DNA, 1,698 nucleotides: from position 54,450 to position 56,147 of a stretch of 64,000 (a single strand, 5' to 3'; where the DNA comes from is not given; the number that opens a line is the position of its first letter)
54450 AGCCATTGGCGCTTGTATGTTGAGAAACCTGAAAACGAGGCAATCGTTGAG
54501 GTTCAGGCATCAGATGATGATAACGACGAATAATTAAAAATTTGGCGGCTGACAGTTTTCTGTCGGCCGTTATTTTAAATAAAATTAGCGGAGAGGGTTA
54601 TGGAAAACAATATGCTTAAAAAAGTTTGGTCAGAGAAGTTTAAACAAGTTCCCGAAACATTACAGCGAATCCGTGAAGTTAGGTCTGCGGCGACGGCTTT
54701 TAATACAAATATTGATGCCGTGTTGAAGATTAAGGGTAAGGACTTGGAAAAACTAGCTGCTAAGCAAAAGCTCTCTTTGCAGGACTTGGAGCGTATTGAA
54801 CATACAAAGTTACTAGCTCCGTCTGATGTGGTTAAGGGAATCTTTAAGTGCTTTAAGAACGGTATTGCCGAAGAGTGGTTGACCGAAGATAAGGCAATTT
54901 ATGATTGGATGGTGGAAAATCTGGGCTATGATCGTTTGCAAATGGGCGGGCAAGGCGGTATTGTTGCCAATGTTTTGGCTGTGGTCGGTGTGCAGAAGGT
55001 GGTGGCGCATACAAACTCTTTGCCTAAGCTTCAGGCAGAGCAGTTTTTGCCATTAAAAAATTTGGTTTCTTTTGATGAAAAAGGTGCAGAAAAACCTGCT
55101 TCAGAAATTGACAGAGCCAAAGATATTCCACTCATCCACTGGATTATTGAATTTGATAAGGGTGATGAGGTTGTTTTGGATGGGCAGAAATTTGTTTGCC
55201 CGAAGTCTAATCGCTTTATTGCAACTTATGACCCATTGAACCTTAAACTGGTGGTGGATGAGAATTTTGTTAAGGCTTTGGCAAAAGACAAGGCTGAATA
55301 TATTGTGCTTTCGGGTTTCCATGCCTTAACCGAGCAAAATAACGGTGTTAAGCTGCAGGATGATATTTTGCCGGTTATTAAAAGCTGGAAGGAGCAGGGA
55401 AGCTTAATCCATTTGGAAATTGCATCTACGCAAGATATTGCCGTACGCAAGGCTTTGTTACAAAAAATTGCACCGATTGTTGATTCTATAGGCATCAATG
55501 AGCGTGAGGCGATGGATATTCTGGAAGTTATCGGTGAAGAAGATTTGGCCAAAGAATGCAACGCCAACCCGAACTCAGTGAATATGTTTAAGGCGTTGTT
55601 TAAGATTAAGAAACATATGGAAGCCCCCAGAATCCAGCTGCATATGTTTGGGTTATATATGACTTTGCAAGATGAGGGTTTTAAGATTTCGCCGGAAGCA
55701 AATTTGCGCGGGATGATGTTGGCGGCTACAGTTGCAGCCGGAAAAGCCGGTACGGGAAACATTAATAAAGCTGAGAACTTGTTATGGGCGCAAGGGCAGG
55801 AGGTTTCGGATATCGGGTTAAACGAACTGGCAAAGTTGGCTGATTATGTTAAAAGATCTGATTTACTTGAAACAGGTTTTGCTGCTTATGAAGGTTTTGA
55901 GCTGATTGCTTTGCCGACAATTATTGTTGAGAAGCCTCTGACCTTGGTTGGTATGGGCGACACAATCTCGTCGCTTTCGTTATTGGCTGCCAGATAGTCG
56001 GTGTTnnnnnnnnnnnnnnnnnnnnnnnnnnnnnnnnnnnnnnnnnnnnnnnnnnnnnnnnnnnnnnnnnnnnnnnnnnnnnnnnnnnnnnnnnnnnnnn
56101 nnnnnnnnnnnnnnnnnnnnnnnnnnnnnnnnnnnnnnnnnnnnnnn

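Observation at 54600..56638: ADP-dependent glucokinase/PFK-family kinase translationally coupled to an FGase-like hydrolase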

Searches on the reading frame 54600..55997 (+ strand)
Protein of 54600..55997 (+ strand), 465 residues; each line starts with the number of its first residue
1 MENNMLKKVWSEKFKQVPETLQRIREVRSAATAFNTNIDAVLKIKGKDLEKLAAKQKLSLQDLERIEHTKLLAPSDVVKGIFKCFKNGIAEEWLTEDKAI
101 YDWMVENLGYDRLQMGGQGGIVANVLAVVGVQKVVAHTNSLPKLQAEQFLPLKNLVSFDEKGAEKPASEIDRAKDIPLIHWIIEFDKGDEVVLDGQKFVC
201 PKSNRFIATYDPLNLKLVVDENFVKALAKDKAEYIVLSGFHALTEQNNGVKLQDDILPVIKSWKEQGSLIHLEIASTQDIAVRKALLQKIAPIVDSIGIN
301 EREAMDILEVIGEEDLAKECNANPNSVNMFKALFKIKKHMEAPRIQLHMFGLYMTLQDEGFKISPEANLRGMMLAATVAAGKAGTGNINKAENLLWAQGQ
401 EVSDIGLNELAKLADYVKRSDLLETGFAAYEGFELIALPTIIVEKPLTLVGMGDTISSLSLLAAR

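Call 3: search_protein_families(library=pfam, proteins=[window:54600-55997:+], max_evalue=0.01)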
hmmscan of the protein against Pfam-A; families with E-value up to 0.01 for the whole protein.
window:54600-55997:+ (465 aa): 1 family
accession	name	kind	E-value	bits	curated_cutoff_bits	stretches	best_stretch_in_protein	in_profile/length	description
PF04587.20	ADP_PFK_GK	-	1.8e-73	248.1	27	1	30-462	3-429/430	ADP-specific Phosphofructokinase/Glucokinase conserved region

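Call 4: search_protein_families(library=ncbifam, proteins=[window:54600-55997:+], max_evalue=0.01)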
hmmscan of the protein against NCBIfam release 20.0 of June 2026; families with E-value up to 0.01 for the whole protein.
window:54600-55997:+ (465 aa): 3 families
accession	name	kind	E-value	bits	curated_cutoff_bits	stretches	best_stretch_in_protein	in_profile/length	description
NF010642.0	PRK14039.1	equivalog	2.6e-66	224.5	387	1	33-462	6-444/453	ADP-dependent glucokinase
NF010641.0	PRK14038.1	equivalog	4.4e-63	213.6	554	1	10-461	3-446/454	ADP-specific glucokinase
TIGR02045.1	P_fruct_ADP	equivalog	2.3e-62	211.1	408.1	1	32-460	4-435/446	ADP-specific phosphofructokinase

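Call 5: search_solved_structures(query=window:54600-55997:+, max_evalue=0.001, show_alignments=2)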
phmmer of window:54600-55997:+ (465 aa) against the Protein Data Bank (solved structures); distinct sequences matched with E-value up to 0.001: 14.
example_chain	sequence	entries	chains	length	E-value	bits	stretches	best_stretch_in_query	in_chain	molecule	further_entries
6c8z_A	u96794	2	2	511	1.7e-63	218.2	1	10-462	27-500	ADP-dependent phosphofructokinase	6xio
1l2l_A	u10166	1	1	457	4.8e-51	177.2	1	17-461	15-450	ADP-dependent Glucokinase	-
5o0i_A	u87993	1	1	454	5.6e-51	177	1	18-461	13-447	ADP-dependent glucokinase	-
5o0j_A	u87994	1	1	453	6.1e-51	176.8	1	19-461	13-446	ADP-dependent glucokinase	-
1ua4_A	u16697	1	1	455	9.5e-51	176.2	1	9-461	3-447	ADP-dependent glucokinase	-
1gc5_A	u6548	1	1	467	4.5e-45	157.5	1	10-461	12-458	ADP-DEPENDENT GLUCOKINASE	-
4b8r_A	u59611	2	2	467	4.4e-44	154.2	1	10-461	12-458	ADP-DEPENDENT GLUCOKINASE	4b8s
5k27_A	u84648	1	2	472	6.4e-41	143.8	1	29-459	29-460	ancMT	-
5kkg_A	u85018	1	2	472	3.8e-40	141.2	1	29-459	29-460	ancMT E72A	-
5o5x_A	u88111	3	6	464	2.2e-39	138.8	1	18-360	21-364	ADP-dependent glucokinase,ADP-dependent glucokinase,ADP-dependent glucokinase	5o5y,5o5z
5od2_A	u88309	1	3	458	5.7e-38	134.1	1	30-459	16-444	Bifunctional ADP-specific glucokinase/phosphofructokinase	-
1u2x_A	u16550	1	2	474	3.2e-36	128.3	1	25-461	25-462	ADP-specific phosphofructokinase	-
3drw_A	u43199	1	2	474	4.1e-35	124.7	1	25-461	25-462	ADP-specific phosphofructokinase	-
5ccf_A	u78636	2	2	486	6.5e-11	44.9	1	178-459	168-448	ADP-dependent glucokinase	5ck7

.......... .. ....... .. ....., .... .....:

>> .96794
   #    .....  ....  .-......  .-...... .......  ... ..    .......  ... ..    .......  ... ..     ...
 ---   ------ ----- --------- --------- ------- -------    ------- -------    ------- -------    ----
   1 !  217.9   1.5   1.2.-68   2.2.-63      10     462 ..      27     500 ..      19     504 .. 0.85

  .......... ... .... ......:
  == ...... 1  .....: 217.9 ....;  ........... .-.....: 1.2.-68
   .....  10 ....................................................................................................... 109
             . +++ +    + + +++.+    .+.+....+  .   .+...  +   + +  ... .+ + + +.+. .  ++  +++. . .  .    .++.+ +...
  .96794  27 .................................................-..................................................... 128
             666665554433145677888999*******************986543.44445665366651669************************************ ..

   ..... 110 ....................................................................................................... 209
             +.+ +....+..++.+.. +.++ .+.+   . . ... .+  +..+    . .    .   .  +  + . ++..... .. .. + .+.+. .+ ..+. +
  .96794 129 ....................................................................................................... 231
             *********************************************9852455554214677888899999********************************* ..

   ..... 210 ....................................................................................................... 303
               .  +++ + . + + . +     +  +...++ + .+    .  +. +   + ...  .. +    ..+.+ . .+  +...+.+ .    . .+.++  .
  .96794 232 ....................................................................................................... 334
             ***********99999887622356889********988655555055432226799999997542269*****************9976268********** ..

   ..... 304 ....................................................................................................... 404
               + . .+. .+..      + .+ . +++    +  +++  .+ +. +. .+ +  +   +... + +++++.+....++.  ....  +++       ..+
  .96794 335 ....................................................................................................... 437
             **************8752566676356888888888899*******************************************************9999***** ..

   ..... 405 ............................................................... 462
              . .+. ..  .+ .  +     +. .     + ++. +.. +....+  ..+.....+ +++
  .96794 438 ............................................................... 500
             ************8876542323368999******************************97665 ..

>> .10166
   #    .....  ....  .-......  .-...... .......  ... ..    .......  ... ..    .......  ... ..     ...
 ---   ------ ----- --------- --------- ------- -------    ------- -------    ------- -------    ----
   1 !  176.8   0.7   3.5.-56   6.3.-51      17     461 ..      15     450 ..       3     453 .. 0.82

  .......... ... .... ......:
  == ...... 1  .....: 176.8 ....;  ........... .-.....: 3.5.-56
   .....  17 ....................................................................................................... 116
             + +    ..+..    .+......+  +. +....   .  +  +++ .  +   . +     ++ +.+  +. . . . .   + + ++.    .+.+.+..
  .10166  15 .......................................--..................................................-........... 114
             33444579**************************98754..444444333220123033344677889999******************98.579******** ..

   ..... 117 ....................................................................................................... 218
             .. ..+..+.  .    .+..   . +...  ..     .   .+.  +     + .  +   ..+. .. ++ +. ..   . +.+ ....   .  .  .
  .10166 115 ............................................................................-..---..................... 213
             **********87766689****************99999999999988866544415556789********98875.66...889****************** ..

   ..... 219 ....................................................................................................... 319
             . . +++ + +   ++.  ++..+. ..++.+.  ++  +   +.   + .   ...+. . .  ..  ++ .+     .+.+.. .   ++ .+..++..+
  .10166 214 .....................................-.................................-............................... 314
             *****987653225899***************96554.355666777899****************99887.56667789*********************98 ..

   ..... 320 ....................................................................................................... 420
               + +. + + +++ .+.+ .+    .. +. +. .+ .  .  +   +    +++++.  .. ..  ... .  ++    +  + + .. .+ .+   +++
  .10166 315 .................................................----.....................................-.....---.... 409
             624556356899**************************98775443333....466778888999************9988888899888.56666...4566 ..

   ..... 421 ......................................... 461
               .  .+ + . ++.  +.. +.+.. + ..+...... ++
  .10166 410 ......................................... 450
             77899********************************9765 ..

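Call 9: find_homologous_proteins(query=window:54600-55997:+, max_evalue=1e-10)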
Query window:54600-55997:+ (465 aa): 1013 proteins with E <= 1e-10 among 8000 candidates; the best 120 are listed.
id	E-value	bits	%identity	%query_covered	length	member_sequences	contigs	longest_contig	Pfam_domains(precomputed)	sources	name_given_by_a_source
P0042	0.0e+0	1017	100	100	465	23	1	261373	PF04587.21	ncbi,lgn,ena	-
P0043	4.4e-293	990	97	100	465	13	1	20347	PF04587.21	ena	-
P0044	1.0e-291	985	96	100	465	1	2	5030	PF04587.21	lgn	-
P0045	3.6e-286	967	94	100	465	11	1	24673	PF04587.21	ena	-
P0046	1.8e-259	879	85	100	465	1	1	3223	PF04587.21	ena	-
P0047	1.0e-244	830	80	100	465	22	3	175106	PF04587.21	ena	-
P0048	1.5e-238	810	78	100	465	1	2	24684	PF04587.21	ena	-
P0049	8.7e-233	791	76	100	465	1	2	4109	PF04587.21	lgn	-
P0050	1.2e-230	784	74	100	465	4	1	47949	PF04587.21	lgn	-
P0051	2.7e-225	766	72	100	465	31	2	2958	PF04587.21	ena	-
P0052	3.5e-225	766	72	100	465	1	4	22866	PF04587.21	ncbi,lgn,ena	-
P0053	1.2e-224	764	72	100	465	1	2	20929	PF04587.21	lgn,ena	-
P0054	1.4e-224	764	72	100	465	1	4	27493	PF04587.21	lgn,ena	-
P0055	1.9e-224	763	72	100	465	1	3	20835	PF04587.21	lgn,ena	-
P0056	2.0e-224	763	72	100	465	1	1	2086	PF04587.21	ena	-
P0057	2.0e-224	763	72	100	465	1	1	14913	PF04587.21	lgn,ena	-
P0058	2.1e-224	763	72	100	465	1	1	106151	PF04587.21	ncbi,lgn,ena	-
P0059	2.8e-224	763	72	100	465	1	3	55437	PF04587.21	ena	-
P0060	3.2e-224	763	72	100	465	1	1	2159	PF04587.21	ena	-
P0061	4.8e-224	762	72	100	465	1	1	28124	PF04587.21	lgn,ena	-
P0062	5.8e-224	762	72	100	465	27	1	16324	PF04587.21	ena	-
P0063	6.2e-224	762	72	100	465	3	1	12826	PF04587.21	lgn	-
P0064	7.0e-224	762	72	100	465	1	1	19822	PF04587.21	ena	-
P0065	7.4e-224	762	72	100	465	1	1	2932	PF04587.21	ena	-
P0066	9.6e-224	761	72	100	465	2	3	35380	PF04587.21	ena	-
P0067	1.1e-223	761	73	100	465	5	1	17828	PF04587.21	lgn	-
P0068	1.8e-223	760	72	100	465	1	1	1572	PF04587.21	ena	-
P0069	2.6e-223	760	72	100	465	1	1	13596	PF04587.21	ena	-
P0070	4.4e-223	759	72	100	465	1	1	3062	PF04587.21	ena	-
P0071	4.5e-223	759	72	100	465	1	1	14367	PF04587.21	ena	-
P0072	6.2e-223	758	72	100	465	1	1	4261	PF04587.21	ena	-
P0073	1.9e-221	754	71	100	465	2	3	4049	PF04587.21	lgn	-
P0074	2.3e-221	753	72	100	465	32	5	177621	PF04587.21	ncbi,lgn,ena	-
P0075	1.8e-220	750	71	100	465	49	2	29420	PF04587.21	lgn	-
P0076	2.2e-220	750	72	100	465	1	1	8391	PF04587.21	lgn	-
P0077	2.5e-220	750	71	100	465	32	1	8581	PF04587.21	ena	-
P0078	2.6e-220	750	70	100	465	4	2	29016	PF04587.21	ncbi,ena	-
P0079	3.1e-220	750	71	100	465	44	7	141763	PF04587.21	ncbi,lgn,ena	-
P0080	3.9e-220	749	71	100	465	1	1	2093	PF04587.21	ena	-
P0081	8.6e-220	748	71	100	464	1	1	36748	PF04587.21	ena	-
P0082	1.3e-219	748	71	100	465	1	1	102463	PF04587.21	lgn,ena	-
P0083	1.8e-218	744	71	100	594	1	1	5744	PF04587.21,PF00072.31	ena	-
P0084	3.9e-218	743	70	100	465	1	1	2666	PF04587.21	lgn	-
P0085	4.1e-218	743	70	100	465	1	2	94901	PF04587.21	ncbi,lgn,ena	-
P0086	7.4e-218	742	71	99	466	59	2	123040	PF04587.21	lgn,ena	-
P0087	2.6e-217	740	71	99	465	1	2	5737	PF04587.21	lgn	-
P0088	5.9e-217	739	71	99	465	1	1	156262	PF04587.21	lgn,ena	-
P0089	8.9e-217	738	70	100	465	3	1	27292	PF04587.21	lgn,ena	-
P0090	2.9e-216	737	70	100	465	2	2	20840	PF04587.21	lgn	-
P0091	1.4e-215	734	70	100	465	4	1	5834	PF04587.21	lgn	-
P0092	4.6e-215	733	70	100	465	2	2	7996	PF04587.21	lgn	-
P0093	9.0e-215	732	69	100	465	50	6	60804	PF04587.21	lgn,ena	-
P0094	9.7e-215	731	70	99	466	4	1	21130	PF04587.21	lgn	-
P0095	2.4e-214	730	69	99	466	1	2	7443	PF04587.21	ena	-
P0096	4.3e-214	729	69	99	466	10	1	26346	PF04587.21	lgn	-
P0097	7.4e-214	729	70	99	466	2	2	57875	PF04587.21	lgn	-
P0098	8.9e-214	728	69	99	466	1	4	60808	PF04587.21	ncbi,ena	-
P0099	1.2e-213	728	69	100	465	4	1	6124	PF04587.21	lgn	-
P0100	1.2e-213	728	70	99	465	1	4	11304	PF04587.21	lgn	-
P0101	2.5e-213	727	70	100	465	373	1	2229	PF04587.21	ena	-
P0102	1.1e-212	725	72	99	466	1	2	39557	PF04587.21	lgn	-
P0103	1.5e-212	724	70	99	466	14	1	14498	PF04587.21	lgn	-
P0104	1.7e-212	724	70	100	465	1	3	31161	PF04587.21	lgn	-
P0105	3.3e-212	723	70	99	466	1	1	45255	PF04587.21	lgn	-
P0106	1.0e-211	721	68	99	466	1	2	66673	PF04587.21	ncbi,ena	-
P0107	1.0e-211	721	69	100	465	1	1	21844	PF04587.21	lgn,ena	-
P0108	1.5e-211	721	69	99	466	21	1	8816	PF04587.21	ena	-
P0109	1.8e-211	721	68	100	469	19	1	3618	PF04587.21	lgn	-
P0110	2.8e-211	720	69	100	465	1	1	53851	PF04587.21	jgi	-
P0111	3.0e-211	720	69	99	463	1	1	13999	PF04587.21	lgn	-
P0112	3.9e-211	720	71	99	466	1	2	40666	PF04587.21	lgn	-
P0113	7.6e-211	719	69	99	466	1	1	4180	PF04587.21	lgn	-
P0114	8.0e-211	719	71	100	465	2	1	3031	PF04587.21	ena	-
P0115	1.6e-210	718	69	100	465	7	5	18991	PF04587.21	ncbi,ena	-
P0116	8.2e-210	715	68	100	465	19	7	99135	PF04587.21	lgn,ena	-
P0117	9.7e-210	715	68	99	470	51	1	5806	PF04587.21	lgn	-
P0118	1.3e-209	715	68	100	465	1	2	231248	PF04587.21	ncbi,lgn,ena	-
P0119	2.4e-209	714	68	100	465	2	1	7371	PF04587.21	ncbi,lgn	-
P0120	3.0e-209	713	68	100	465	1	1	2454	PF04587.21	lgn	-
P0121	4.3e-209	713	70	99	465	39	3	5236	PF04587.21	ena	-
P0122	6.0e-209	712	69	97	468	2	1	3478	PF04587.21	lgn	-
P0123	6.9e-209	712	69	99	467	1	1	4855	PF04587.21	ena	-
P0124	3.8e-208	710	68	99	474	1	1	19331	PF04587.21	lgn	-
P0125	8.0e-208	709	68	100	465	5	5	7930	PF04587.21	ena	-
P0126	2.1e-207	707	69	99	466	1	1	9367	PF04587.21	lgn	-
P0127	1.4e-206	705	68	99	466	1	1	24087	PF04587.21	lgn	-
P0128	2.1e-206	704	66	100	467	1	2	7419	PF04587.21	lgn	-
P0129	7.2e-205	699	68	100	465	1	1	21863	PF04587.21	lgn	-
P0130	1.4e-204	698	68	99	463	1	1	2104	PF04587.21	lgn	-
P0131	3.3e-204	697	66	99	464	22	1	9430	PF04587.21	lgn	-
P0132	3.8e-204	697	66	99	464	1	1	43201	PF04587.21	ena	-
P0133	1.1e-203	695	67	99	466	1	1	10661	PF04587.21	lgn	-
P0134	2.9e-203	694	66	99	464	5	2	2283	PF04587.21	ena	-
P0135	4.2e-203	693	68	99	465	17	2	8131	PF04587.21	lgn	-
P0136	1.7e-202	691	65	99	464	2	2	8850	PF04587.21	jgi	-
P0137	1.9e-202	691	64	99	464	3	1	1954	PF04587.21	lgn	-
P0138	1.9e-202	691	66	100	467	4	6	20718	PF04587.21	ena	-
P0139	2.6e-202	691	65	99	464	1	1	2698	PF04587.21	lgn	-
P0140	4.1e-202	690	66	99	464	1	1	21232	PF04587.21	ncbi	-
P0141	4.8e-202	690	65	99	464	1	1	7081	PF04587.21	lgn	-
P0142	8.0e-202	689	66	100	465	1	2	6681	PF04587.21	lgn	-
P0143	4.1e-201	687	65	99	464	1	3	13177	PF04587.21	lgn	-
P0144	1.9e-200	684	65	99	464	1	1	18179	PF04587.21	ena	-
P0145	4.6e-200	683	66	98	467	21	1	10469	PF04587.21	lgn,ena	-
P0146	7.1e-200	683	63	99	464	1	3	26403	PF04587.21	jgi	-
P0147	7.2e-200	682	65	100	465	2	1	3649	PF04587.21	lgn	-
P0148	7.7e-200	682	65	99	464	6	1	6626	PF04587.21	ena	-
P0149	2.7e-199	681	66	99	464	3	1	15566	PF04587.21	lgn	-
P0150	6.5e-199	679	66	99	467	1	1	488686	PF04587.21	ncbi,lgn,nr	ncbi:MAG: ADP-dependent glucokinase/phosphofructokinase [Alphaproteobacteria bacterium]|nr:ADP-depen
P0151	1.1e-198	679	63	99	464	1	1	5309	PF04587.21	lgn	-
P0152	1.2e-198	678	65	100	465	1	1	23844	PF04587.21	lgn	-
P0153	1.8e-198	678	65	99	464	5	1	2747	PF04587.21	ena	-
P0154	2.4e-198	677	65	99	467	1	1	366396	PF04587.21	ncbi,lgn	ncbi:MAG: ADP-dependent glucokinase/phosphofructokinase [Alphaproteobacteria bacterium]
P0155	3.1e-198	677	64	99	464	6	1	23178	PF04587.21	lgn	-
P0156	7.7e-198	676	64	100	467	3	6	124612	PF04587.21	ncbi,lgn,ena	-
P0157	9.2e-198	676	63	99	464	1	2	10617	PF04587.21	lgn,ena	-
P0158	1.8e-197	675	63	99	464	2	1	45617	PF04587.21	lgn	-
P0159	2.6e-197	674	62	100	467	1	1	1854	PF04587.21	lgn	-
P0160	4.1e-197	673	63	99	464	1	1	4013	PF04587.21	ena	-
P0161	5.5e-197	673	62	99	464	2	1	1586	PF04587.21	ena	-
